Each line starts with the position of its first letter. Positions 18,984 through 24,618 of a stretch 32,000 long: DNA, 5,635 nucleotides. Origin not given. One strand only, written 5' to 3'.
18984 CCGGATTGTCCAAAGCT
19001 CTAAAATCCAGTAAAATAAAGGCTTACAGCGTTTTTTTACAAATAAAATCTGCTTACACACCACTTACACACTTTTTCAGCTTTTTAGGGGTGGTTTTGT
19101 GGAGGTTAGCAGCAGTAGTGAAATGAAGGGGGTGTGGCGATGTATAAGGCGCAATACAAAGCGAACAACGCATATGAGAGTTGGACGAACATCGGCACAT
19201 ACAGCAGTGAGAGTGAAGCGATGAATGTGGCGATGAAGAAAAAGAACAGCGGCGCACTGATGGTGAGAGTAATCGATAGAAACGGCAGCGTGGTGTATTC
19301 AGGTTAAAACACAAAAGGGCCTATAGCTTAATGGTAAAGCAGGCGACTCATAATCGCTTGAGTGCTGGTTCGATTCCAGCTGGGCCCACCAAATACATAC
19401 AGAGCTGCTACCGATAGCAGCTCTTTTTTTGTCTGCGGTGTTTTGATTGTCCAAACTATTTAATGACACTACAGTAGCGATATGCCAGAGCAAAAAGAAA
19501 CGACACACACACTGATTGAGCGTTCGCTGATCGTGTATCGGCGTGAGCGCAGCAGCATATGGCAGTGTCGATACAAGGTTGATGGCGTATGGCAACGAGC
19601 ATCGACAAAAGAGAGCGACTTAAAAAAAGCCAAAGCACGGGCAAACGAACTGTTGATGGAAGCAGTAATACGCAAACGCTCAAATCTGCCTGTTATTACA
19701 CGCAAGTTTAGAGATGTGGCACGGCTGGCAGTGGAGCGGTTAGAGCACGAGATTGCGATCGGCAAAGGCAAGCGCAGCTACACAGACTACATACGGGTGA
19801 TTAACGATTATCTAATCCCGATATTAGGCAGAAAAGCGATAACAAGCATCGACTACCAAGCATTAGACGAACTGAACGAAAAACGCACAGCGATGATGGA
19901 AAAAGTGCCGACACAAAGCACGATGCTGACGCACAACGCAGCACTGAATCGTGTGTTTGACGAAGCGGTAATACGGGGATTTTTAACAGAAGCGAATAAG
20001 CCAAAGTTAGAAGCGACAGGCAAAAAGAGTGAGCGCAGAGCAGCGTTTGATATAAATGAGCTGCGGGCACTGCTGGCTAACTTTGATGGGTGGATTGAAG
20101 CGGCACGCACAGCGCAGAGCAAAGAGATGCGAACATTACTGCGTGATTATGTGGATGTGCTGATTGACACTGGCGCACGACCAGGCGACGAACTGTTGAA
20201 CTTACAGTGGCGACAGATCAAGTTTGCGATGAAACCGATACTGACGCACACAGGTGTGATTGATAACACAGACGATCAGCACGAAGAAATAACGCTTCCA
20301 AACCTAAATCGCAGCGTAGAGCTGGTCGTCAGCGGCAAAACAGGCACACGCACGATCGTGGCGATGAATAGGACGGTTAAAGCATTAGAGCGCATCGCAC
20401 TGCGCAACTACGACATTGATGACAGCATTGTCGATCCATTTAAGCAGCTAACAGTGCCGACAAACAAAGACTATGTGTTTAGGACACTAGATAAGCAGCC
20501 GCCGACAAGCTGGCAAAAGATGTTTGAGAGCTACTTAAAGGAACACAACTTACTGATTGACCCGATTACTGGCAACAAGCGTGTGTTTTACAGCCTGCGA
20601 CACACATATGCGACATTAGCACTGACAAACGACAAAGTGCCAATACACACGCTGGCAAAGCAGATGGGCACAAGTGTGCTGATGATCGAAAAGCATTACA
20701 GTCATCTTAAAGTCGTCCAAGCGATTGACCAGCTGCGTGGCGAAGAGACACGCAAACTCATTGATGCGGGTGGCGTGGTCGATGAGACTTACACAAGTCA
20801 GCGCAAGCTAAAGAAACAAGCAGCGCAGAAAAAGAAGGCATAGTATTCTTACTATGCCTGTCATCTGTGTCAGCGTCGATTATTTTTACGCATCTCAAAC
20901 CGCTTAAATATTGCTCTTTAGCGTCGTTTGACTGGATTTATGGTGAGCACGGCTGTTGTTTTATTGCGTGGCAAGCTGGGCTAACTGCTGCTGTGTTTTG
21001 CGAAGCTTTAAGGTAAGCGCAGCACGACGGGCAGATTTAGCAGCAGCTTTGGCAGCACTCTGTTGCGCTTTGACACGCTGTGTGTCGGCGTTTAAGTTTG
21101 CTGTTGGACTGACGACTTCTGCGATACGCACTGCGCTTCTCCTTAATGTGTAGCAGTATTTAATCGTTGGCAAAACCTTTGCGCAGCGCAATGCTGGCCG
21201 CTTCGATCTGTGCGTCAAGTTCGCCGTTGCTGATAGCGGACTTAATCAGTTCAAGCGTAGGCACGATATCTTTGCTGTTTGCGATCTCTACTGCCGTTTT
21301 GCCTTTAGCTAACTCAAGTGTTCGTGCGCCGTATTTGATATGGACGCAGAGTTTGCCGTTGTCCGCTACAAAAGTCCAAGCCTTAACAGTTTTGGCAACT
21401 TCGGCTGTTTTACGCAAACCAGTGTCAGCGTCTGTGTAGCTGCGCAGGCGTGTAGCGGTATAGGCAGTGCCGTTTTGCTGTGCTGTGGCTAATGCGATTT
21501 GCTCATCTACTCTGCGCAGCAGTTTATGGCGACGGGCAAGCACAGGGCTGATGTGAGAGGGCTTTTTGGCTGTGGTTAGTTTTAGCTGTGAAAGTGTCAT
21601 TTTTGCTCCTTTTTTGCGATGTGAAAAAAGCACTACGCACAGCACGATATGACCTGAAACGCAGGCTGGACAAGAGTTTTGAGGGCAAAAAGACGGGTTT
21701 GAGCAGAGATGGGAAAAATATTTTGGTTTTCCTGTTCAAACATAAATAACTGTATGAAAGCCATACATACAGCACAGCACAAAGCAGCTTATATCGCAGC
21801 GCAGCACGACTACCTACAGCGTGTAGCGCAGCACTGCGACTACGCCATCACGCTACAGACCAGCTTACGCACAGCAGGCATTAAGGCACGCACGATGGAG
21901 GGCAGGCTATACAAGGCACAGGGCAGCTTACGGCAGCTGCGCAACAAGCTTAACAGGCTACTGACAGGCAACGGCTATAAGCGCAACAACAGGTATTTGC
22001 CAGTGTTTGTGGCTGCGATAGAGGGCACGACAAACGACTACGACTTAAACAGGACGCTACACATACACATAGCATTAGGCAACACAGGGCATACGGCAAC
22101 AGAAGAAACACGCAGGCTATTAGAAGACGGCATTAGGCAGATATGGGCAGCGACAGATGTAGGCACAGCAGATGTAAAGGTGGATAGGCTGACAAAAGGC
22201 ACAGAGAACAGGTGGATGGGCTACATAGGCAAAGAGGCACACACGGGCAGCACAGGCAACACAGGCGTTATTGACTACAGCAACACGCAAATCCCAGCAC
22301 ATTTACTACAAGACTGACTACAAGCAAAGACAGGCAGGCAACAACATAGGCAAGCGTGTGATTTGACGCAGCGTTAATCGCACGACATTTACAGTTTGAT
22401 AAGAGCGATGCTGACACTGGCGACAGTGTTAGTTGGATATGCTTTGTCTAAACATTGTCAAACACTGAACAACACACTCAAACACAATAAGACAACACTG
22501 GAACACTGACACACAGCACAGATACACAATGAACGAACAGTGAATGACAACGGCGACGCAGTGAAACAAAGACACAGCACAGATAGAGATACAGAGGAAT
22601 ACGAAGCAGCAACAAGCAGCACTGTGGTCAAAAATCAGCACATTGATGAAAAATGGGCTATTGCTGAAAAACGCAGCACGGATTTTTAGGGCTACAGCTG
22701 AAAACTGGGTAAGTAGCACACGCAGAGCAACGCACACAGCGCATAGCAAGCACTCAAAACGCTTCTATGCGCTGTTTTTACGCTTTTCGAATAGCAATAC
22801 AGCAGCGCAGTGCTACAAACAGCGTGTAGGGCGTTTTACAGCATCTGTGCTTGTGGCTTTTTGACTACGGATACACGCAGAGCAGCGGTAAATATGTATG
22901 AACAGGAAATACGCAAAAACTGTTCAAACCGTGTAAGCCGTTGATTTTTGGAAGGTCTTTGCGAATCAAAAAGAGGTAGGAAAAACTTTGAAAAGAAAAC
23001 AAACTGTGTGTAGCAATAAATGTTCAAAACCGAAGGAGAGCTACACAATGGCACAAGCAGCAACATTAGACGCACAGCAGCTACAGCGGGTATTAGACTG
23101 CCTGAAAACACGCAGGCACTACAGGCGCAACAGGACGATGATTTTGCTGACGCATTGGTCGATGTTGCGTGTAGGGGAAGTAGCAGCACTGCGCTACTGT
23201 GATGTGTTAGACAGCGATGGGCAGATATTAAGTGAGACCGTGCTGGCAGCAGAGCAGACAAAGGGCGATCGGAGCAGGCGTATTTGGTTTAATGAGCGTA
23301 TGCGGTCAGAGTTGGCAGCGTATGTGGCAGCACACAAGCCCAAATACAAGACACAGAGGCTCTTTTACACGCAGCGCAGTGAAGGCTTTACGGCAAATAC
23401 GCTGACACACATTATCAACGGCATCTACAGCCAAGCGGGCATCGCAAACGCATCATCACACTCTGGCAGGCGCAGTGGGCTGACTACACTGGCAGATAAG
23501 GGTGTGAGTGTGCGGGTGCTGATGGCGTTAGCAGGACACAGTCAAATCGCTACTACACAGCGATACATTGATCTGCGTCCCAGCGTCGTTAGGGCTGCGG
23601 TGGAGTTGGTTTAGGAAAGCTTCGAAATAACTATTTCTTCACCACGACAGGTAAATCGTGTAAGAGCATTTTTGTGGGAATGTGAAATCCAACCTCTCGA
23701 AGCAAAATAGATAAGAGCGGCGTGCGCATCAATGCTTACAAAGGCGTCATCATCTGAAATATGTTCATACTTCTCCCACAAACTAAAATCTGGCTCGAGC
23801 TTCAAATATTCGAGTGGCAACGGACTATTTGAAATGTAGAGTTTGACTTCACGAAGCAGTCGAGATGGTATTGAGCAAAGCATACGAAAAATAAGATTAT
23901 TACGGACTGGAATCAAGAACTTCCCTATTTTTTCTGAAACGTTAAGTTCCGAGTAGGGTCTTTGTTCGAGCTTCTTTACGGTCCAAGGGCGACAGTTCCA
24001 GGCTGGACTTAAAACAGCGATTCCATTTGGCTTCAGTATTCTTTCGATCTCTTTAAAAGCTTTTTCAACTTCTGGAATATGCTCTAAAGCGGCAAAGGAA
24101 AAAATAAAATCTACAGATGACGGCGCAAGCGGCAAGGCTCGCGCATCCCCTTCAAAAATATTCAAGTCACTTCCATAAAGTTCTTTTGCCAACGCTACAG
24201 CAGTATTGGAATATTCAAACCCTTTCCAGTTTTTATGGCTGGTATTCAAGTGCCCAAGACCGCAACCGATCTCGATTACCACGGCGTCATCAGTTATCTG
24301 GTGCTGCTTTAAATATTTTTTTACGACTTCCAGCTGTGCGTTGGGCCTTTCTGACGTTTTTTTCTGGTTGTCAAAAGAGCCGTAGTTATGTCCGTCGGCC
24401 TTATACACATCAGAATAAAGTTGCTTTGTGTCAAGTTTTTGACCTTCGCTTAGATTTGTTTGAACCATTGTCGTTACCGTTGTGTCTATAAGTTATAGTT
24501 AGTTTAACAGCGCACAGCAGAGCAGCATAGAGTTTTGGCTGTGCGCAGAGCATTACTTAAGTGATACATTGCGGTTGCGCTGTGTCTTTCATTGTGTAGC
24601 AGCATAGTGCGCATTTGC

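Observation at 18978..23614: Coding-strand T-avoidance with heavy ATA(Ile) and AGG(Arg) usage that matches the element-borne tRNA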

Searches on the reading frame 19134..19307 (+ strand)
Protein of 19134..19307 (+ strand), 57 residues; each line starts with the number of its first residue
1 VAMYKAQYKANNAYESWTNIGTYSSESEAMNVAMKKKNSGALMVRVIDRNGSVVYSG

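Call 9: search_protein_families(library=pfam, proteins=[window:19134-19307:+], max_evalue=0.1)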
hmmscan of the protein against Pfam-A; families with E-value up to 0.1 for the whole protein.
window:19134-19307:+ (57 aa): 1 family
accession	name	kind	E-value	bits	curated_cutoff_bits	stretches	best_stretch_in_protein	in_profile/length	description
PF11589.14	DUF3244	-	0.053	14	25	1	7-56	7-56/96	Domain of unknown function (DUF3244)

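Call 10: search_protein_families(library=phrogs, proteins=[window:19134-19307:+], max_evalue=0.01)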
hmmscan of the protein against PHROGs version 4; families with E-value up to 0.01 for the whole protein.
window:19134-19307:+ (57 aa): 0 families

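Call 76: search_protein_families(library=ncbifam, proteins=[window:19134-19307:+], max_evalue=0.01)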
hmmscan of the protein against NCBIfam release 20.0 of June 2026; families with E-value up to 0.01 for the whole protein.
window:19134-19307:+ (57 aa): 0 families

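Call 77: search_protein_families(library=padloc, proteins=[window:19134-19307:+], max_evalue=0.001)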
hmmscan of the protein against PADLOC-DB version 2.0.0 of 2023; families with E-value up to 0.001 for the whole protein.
window:19134-19307:+ (57 aa): 0 families

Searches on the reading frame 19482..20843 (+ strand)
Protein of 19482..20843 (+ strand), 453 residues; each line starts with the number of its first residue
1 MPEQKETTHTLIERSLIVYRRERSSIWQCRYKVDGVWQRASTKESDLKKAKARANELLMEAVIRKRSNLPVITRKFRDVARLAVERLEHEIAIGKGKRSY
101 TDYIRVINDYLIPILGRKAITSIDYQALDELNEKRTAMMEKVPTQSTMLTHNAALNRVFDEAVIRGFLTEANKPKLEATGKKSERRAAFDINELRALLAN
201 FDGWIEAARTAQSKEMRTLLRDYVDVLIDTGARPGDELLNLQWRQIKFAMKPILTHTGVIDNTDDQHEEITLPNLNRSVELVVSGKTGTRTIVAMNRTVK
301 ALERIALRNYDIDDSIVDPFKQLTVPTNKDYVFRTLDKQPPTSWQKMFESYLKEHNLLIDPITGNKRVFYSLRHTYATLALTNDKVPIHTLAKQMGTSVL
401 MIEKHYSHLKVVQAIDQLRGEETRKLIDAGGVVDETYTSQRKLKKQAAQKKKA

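Call 9: search_protein_families(library=pfam, proteins=[window:19482-20843:+], max_evalue=0.1)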
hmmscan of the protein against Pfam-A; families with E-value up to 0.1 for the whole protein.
window:19482-20843:+ (453 aa): 2 families
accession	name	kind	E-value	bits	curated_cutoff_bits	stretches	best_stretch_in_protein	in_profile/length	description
PF22022.2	Phage_int_M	-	0.053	14.2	27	0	77-176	2-93/96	Phage integrase central domain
PF19622.4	DUF6127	-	0.08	13.5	27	0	185-218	27-57/63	Family of unknown function (DUF6127)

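Call 10: search_protein_families(library=phrogs, proteins=[window:19482-20843:+], max_evalue=0.01)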
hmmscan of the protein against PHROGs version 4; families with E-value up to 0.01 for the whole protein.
window:19482-20843:+ (453 aa): 4 families
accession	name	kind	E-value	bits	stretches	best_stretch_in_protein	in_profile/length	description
phrog_1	-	integration and excision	2.4e-33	117.3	1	18-428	116-449/611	integrase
phrog_216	-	integration and excision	3.5e-12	47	1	175-409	41-224/301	integrase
phrog_7685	-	integration and excision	3.8e-06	27.6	1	306-410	127-224/240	integrase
phrog_3437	-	head and packaging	0.007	16.6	0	116-180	73-134/294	major head protein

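Call 76: search_protein_families(library=ncbifam, proteins=[window:19482-20843:+], max_evalue=0.01)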
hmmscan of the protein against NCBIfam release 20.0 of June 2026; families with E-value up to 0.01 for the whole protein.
window:19482-20843:+ (453 aa): 1 family
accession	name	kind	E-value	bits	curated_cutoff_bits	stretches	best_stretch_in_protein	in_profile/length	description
NF040815.2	recomb_XerA_Arch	equivalog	4e-05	23.3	220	0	94-254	11-147/263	site-specific tyrosine recombinase/integron integrase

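Call 77: search_protein_families(library=padloc, proteins=[window:19482-20843:+], max_evalue=0.001)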
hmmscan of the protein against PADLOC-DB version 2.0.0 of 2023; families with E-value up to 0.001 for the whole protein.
window:19482-20843:+ (453 aa): 0 families

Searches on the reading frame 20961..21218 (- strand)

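Call 9: search_protein_families(library=pfam, proteins=[window:20961-21218:-], max_evalue=0.1)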
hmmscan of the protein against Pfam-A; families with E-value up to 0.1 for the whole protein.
window:20961-21218:- (85 aa): 0 families

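Call 10: search_protein_families(library=phrogs, proteins=[window:20961-21218:-], max_evalue=0.01)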
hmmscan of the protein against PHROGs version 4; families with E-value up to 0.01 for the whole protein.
window:20961-21218:- (85 aa): 1 family
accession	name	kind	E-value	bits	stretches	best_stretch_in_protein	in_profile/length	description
phrog_6330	-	unknown function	0.0047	18.4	1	28-79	12-60/91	-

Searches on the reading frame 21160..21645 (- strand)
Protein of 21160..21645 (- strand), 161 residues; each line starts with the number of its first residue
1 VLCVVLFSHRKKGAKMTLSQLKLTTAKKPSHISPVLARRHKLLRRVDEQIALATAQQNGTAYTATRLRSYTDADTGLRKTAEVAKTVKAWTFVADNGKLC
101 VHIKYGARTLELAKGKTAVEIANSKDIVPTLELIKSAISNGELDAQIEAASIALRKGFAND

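Call 9: search_protein_families(library=pfam, proteins=[window:21160-21645:-], max_evalue=0.1)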
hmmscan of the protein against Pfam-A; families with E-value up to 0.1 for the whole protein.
window:21160-21645:- (161 aa): 2 families
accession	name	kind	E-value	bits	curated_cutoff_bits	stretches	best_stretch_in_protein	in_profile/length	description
PF20346.3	DUF6641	-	7.7e-14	52.3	27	1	21-144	22-140/143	Family of unknown function (DUF6641)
PF20034.4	Peptidase_S80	-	0.057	13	23.4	1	20-123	100-199/229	Peptidase S80 family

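Call 10: search_protein_families(library=phrogs, proteins=[window:21160-21645:-], max_evalue=0.01)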
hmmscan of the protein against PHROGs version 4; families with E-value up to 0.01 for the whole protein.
window:21160-21645:- (161 aa): 1 family
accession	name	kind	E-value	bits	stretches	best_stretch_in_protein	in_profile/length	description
phrog_31551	-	unknown function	3.9e-23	83.2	1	17-151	11-146/155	-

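Call 76: search_protein_families(library=ncbifam, proteins=[window:21160-21600:-], max_evalue=0.01)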
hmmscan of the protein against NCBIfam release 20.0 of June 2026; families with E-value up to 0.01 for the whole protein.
window:21160-21600:- (146 aa): 0 families

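Call 77: search_protein_families(library=padloc, proteins=[window:21160-21600:-], max_evalue=0.001)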
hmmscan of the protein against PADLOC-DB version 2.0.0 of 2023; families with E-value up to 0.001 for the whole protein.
window:21160-21600:- (146 aa): 0 families

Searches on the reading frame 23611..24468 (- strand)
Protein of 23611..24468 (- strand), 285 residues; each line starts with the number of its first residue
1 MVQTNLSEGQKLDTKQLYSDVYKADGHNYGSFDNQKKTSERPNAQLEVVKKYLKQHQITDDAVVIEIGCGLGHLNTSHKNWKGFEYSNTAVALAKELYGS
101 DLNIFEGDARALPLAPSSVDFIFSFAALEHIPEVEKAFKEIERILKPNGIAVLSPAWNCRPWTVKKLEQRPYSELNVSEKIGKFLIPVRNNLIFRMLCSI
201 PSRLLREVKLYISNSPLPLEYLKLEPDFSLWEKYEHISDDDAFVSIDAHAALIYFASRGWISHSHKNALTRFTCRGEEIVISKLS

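Call 9: search_protein_families(library=pfam, proteins=[window:23611-24468:-], max_evalue=0.1)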
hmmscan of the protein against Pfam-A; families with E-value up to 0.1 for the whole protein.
window:23611-24468:- (285 aa): 8 families
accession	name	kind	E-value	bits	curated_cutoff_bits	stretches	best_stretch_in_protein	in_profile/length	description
PF08241.18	Methyltransf_11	-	5e-18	66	21.2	1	66-152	2-94/95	Methyltransferase domain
PF13649.12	Methyltransf_25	-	1.2e-13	51.9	27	1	64-149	1-97/97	Methyltransferase domain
PF13847.12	Methyltransf_31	-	3.3e-12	46.7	27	1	59-157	2-113/145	Methyltransferase domain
PF13489.12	Methyltransf_23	-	4e-09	36.8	27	1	58-154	20-117/164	Methyltransferase domain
PF08242.18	Methyltransf_12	-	3.4e-07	31.3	30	1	65-150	1-97/98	Methyltransferase domain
PF05148.21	Methyltransf_8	-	3e-05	24.4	27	1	32-152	48-155/219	Hypothetical methyltransferase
PF02353.26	CMAS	-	0.013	15.2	27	0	41-153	43-164/273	Mycolic acid cyclopropane synthetase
PF01209.24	Ubie_methyltran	-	0.028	14.2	20.1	1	100-152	98-150/233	ubiE/COQ5 methyltransferase family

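Call 10: search_protein_families(library=phrogs, proteins=[window:23611-24468:-], max_evalue=0.01)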
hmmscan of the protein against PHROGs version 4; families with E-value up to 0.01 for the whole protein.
window:23611-24468:- (285 aa): 5 families
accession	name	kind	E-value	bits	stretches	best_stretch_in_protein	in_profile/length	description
phrog_22502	-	other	8.9e-14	52.9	1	57-153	68-173/276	methyltransferase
phrog_4752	-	other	1.6e-08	35.1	1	53-160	44-165/241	tRNA methyltransferase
phrog_27380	-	other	1.3e-05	25.8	1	8-148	41-185/285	methyltransferase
phrog_23522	-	unknown function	0.00011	22.8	1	58-152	49-151/273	-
phrog_6564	-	other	0.0016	18.8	0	29-141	38-131/204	methyltransferase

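Call 76: search_protein_families(library=ncbifam, proteins=[window:23611-24468:-], max_evalue=0.01)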
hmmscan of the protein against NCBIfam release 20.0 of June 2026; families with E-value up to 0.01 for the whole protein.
window:23611-24468:- (285 aa): 22 families
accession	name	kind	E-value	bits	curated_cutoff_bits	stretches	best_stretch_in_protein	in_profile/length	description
NF045667.1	MTase_DVU1556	equivalog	1.2e-11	44.5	155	1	46-154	8-120/213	DVU_1556 family methyltransferase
TIGR02072.1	BioC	equivalog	2.1e-11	44.1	184.95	1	52-154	26-133/244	malonyl-ACP O-methyltransferase BioC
NF040539.1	AST_met_ArsM_2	exception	2.7e-09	37.2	240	1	16-153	16-163/262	putative arsinothricin biosynthesis methyltransferase ArsM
NF008823.0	PRK11873.1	subfamily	5.8e-06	26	263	1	103-154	131-182/272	arsenite methyltransferase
NF007610.0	PRK10258.1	equivalog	6.5e-06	25.6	342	1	48-152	33-137/251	malonyl-ACP O-methyltransferase BioC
NF001244.0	PRK00216.1-5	equivalog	8.8e-06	25.2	216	1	53-152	41-152/236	bifunctional demethylmenaquinone methyltransferase/2-methoxy-6-polyprenyl-1,4-benzoquinol methylase UbiE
NF045823.1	PthPhpthDimycoMt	equivalog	9.5e-06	25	300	1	80-151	92-164/256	phthiotriol/phenolphthiotriol dimycocerosates methyltransferase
NF045825.1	FAmtase_mtf2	equivalog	2.3e-05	23.8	400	1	63-151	61-156/248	fatty-acid O-methyltransferase Mtf2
TIGR01934.1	MenG_MenH_UbiE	subfamily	3.6e-05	23.2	158.35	1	52-166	31-154/223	ubiquinone/menaquinone biosynthesis methyltransferase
NF041537.1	ArsM_AhpD_UU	exception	4.6e-05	22.4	510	1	61-153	77-180/345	arsenite methyltransferase/AhpD domain selenoprotein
NF038099.1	AsSugarArsM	exception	0.00014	21.1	400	1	102-160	118-178/321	arsenosugar biosynthesis arsenite methyltransferase ArsM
NF001243.0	PRK00216.1-4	equivalog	0.00022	20.7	235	1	80-152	74-150/237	demethylmenaquinone methyltransferase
TIGR01983.1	UbiG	equivalog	0.00023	20.5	102.95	1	49-154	38-152/228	bifunctional 2-polyprenyl-6-hydroxyphenol methylase/3-demethylubiquinol 3-O-methyltransferase UbiG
NF052510.1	methyltran_MpqE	exception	0.00078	18.9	335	1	97-152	95-150/234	methyl-plastoquinone biosynthesis methyltransferase MpqE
NF008686.0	PRK11705.1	equivalog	0.00079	18.6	400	1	36-153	143-265/383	cyclopropane fatty acyl phospholipid synthase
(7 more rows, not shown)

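Call 77: search_protein_families(library=padloc, proteins=[window:23611-24468:-], max_evalue=0.001)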
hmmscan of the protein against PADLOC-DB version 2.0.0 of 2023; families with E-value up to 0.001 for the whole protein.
window:23611-24468:- (285 aa): 1 family
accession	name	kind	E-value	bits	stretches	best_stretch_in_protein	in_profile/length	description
PDLC04134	mad2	-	1.3e-13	48.7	1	13-154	249-395/492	mads_2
